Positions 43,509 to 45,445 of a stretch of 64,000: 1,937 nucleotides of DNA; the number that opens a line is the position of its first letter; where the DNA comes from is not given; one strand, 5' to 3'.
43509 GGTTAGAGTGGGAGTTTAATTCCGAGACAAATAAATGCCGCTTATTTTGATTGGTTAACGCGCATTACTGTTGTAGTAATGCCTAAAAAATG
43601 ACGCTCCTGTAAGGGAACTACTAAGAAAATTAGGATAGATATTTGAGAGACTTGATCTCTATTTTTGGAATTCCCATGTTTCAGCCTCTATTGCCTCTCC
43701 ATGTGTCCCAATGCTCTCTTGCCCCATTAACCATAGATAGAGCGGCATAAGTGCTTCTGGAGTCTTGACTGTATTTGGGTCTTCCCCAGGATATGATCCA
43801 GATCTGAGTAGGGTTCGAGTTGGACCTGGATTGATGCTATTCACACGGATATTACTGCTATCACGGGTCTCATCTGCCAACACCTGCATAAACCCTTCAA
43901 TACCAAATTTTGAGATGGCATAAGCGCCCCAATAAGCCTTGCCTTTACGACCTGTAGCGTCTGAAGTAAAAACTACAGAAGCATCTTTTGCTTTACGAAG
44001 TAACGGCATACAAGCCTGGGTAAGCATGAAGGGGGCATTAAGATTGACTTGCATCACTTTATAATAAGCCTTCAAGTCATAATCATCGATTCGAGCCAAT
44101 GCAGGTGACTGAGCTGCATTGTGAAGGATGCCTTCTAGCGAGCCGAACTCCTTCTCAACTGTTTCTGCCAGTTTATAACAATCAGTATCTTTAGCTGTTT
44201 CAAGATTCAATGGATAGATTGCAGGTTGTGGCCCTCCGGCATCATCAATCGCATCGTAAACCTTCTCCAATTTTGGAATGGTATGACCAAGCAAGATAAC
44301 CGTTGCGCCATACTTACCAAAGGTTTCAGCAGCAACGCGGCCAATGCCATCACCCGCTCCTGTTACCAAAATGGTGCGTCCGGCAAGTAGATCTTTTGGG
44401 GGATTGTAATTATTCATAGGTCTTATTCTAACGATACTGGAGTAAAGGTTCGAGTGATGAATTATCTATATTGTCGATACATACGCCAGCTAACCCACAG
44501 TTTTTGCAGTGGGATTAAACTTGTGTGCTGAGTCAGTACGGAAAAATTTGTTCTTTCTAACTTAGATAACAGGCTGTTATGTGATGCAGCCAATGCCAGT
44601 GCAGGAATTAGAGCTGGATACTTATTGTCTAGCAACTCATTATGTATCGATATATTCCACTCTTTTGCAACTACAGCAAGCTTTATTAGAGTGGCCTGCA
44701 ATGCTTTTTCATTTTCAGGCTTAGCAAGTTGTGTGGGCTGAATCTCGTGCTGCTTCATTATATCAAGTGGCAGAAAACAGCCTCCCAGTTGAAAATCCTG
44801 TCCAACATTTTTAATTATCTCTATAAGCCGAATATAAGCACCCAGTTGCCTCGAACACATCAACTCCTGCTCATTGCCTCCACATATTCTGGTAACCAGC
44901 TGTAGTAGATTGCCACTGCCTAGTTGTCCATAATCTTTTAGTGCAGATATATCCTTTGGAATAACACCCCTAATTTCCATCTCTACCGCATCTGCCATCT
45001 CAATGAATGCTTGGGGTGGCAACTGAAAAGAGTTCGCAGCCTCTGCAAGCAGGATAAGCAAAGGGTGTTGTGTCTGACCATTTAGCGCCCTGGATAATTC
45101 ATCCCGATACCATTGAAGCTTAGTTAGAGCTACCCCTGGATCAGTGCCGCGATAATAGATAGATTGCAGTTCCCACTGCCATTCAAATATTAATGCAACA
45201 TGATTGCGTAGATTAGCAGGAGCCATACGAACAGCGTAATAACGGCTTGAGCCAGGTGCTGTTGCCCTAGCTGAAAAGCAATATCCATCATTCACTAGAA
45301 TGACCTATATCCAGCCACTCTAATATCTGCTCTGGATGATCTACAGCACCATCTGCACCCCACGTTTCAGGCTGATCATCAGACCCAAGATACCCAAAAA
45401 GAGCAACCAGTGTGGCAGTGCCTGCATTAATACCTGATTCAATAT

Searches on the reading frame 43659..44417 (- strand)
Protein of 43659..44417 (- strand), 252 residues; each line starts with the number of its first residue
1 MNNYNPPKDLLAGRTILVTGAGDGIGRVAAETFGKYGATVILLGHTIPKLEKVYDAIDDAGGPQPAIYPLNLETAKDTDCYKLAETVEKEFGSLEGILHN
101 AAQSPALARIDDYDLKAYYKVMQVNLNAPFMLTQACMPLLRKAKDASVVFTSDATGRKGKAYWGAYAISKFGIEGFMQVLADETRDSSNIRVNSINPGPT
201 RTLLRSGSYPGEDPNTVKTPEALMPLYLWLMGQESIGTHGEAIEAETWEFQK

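Call 49: search_protein_families(library=pfam, proteins=[window:43659-44417:-], max_evalue=0.00001)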
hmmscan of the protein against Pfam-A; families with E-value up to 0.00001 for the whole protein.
window:43659-44417:- (252 aa): 3 families
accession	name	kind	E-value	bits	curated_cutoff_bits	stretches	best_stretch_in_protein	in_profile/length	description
PF00106.31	adh_short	-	1.2e-40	139.5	26.6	1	15-206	2-188/195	short chain dehydrogenase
PF13561.12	adh_short_C2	-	1.5e-32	113.6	27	1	20-208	1-184/236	Enoyl-(Acyl carrier protein) reductase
PF08659.16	KR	-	4.7e-08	33.6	22.6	1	15-188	2-171/180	KR domain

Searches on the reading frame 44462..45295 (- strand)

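Call 49: search_protein_families(library=pfam, proteins=[window:44462-45295:-], max_evalue=0.00001)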
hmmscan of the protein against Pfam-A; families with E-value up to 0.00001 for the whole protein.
window:44462-45295:- (277 aa): 1 family
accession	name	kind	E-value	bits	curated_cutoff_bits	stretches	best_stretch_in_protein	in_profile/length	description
PF00494.24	SQS_PSY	-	3.5e-36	125.7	26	1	13-257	3-256/263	Squalene/phytoene synthase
